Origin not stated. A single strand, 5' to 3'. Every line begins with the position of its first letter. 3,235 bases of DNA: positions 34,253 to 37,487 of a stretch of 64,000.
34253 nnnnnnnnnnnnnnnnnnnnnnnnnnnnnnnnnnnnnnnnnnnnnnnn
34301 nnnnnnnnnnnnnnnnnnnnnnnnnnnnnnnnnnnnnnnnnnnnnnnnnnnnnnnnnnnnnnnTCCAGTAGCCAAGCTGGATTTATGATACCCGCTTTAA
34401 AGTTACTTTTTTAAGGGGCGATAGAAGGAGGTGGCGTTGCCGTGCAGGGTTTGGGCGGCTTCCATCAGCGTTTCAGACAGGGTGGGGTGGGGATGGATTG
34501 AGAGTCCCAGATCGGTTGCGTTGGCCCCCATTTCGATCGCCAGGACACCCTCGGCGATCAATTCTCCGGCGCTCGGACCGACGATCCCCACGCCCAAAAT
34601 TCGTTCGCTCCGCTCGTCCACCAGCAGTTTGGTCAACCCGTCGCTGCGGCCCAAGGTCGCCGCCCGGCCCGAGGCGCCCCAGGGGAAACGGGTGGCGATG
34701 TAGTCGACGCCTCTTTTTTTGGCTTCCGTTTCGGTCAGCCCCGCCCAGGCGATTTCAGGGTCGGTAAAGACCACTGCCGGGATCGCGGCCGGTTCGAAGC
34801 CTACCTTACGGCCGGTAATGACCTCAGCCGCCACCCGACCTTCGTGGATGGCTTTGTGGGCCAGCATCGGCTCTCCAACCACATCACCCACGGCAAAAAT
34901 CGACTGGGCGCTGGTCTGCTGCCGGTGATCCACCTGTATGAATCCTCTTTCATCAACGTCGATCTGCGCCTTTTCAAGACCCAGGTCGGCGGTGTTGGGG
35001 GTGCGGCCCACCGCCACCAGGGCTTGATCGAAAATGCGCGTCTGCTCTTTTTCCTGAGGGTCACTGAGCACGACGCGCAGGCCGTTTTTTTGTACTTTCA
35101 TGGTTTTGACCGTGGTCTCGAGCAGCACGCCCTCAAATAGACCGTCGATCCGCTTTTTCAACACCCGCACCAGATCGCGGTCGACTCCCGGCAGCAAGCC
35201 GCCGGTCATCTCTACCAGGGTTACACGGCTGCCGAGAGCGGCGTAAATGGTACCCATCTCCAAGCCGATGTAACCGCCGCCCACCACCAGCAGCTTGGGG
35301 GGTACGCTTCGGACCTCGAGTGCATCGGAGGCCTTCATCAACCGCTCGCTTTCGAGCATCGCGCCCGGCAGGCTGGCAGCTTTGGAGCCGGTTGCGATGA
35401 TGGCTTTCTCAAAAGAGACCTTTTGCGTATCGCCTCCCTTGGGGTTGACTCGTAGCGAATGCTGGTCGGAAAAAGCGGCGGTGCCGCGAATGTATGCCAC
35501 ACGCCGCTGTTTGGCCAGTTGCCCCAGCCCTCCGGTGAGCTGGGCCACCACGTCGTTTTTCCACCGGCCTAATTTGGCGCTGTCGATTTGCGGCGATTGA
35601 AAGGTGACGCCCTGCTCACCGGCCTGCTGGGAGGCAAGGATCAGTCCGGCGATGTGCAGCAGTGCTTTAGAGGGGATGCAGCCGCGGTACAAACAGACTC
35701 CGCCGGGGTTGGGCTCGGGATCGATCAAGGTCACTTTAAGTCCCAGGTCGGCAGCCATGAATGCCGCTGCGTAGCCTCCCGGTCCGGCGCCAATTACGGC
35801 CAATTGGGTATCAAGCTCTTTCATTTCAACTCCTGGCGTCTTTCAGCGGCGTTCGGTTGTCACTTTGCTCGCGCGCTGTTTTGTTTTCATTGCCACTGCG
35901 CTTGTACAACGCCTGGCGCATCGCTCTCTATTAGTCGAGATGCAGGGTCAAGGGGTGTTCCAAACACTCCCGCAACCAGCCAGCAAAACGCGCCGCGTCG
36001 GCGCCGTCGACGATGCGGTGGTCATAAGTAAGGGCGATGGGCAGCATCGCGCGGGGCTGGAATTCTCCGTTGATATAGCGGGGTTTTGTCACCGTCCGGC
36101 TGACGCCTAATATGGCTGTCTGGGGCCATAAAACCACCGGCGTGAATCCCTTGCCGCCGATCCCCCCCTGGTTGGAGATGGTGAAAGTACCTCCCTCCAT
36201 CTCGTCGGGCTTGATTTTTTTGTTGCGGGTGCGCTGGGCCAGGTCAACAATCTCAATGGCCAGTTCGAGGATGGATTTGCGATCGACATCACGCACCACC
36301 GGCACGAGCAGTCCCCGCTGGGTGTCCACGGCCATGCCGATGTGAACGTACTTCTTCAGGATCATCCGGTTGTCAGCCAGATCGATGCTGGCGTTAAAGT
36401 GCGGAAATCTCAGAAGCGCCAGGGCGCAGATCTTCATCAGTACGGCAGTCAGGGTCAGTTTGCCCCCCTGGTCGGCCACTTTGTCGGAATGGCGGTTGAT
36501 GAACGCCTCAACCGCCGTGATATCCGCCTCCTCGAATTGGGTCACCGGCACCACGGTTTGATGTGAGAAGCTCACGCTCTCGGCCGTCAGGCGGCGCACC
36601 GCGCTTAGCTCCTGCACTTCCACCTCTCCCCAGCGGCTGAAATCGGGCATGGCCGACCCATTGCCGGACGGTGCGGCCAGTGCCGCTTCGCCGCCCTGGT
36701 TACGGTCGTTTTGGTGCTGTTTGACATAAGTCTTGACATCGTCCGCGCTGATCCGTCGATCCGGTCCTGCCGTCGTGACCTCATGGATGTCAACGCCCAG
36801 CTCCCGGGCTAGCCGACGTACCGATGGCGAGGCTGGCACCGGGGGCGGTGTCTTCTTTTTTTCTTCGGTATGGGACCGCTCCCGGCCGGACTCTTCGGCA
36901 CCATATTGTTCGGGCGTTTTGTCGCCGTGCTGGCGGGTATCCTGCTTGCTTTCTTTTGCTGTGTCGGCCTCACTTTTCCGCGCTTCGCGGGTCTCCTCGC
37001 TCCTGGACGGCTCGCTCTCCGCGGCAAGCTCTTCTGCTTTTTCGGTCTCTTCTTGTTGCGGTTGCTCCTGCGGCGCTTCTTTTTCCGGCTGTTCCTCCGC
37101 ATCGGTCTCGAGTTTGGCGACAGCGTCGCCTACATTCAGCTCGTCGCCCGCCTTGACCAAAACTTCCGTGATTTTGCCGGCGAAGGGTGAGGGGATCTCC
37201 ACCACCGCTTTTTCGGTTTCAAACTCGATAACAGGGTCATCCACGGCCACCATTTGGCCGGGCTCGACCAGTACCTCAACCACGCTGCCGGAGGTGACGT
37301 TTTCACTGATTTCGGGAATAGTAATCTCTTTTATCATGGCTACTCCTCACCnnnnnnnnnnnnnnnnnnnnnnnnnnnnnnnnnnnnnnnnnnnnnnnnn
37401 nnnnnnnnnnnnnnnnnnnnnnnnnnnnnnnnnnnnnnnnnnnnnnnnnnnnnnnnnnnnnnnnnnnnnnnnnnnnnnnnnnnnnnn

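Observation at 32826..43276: A 7-kb segment (catalase fragment, PDH operon, nicotinamidase fragment) is bracketed by direct repeats of ybaK plus the GDPD 3' end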

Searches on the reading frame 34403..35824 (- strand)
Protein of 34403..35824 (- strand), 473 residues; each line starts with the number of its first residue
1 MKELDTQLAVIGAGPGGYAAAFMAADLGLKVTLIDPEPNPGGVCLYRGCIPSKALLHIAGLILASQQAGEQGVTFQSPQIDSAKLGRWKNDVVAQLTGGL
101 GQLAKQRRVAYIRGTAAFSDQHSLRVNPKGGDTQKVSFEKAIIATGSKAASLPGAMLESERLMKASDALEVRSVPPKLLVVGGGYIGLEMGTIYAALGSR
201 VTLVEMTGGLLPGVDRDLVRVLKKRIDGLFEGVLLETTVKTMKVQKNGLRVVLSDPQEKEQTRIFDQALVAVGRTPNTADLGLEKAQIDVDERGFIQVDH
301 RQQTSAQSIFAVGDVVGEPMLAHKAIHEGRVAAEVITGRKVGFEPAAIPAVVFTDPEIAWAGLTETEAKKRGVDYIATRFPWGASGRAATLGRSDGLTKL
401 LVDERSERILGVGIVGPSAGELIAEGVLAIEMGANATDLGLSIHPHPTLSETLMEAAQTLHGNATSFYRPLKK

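Call 7: search_protein_families(library=pfam, proteins=[window:34403-35824:-], max_evalue=0.001)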
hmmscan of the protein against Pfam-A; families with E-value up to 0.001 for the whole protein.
window:34403-35824:- (473 aa): 15 families
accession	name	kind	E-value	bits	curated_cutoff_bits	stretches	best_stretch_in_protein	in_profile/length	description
PF07992.20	Pyr_redox_2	-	8.2e-61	206.4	26.1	1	7-329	2-291/291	Pyridine nucleotide-disulphide oxidoreductase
PF02852.28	Pyr_redox_dim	-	7.2e-35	120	25.3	1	348-457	1-110/110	Pyridine nucleotide-disulphide oxidoreductase, dimerisation domain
PF00070.33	Pyr_redox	-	5.9e-20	72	22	1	177-253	1-79/82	Pyridine nucleotide-disulphide oxidoreductase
PF12831.13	FAD_oxidored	-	1.3e-08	35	27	1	8-44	2-38/416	FAD dependent oxidoreductase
PF13738.12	Pyr_redox_3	-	4.2e-08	33.2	30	1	135-313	122-305/305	Pyridine nucleotide-disulphide oxidoreductase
PF01134.28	GIDA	-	7.5e-07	29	22.1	1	8-55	2-46/391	Glucose inhibited division protein A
PF13450.12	NAD_binding_8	-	1.6e-06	28.8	21.9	1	10-44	1-35/68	NAD(P)-binding Rossmann-like domain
PF01262.27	AlaDh_PNT_C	-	4.4e-06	26.7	23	0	7-38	30-61/214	Alanine dehydrogenase/PNT, C-terminal domain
PF03721.20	UDPG_MGDP_dh_N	-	4.5e-06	26.8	27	0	177-234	2-59/187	UDP-glucose/GDP-mannose dehydrogenase family, NAD binding domain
PF01266.30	DAO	-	2.5e-05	24.4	27.9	0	8-42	2-37/353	FAD dependent oxidoreductase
PF03486.20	HI0933_like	-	6.9e-05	22.8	50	0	7-41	2-36/244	HI0933-like protein Rossmann domain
PF02737.24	3HCDH_N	-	0.00017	22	22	0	8-38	2-32/180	3-hydroxyacyl-CoA dehydrogenase, NAD binding domain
PF13478.12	XdhC_C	-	0.00053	20.9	29.7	0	8-39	1-32/125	XdhC Rossmann domain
PF00890.30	FAD_binding_2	-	0.00057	19.6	20.4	1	9-42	3-36/414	FAD binding domain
PF01494.25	FAD_binding_3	-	0.00071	19.3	22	0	5-35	1-31/349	FAD binding domain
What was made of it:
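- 34403..35824 (-): lpd (E3), intact. Pfam (call 7).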

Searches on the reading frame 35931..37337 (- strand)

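Call 7: search_protein_families(library=pfam, proteins=[window:35931-37337:-], max_evalue=0.001)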
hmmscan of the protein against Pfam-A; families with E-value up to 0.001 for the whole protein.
window:35931-37337:- (468 aa): 4 families
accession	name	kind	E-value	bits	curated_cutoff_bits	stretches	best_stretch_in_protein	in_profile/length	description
PF00198.28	2-oxoacid_dh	-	1.1e-76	257.8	23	1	238-466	3-231/232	2-oxoacid dehydrogenases acyltransferase (catalytic domain)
PF00364.28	Biotin_lipoyl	-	3.7e-18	65.5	22.1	1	3-76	1-73/73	Biotin-requiring enzyme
PF02817.22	E3_binding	-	6.4e-12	45.9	23.7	1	167-202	1-36/36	e3 binding domain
PF13533.13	Biotin_lipoyl_2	-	9.7e-09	35.3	29.8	1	46-75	1-30/32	Biotin-lipoyl like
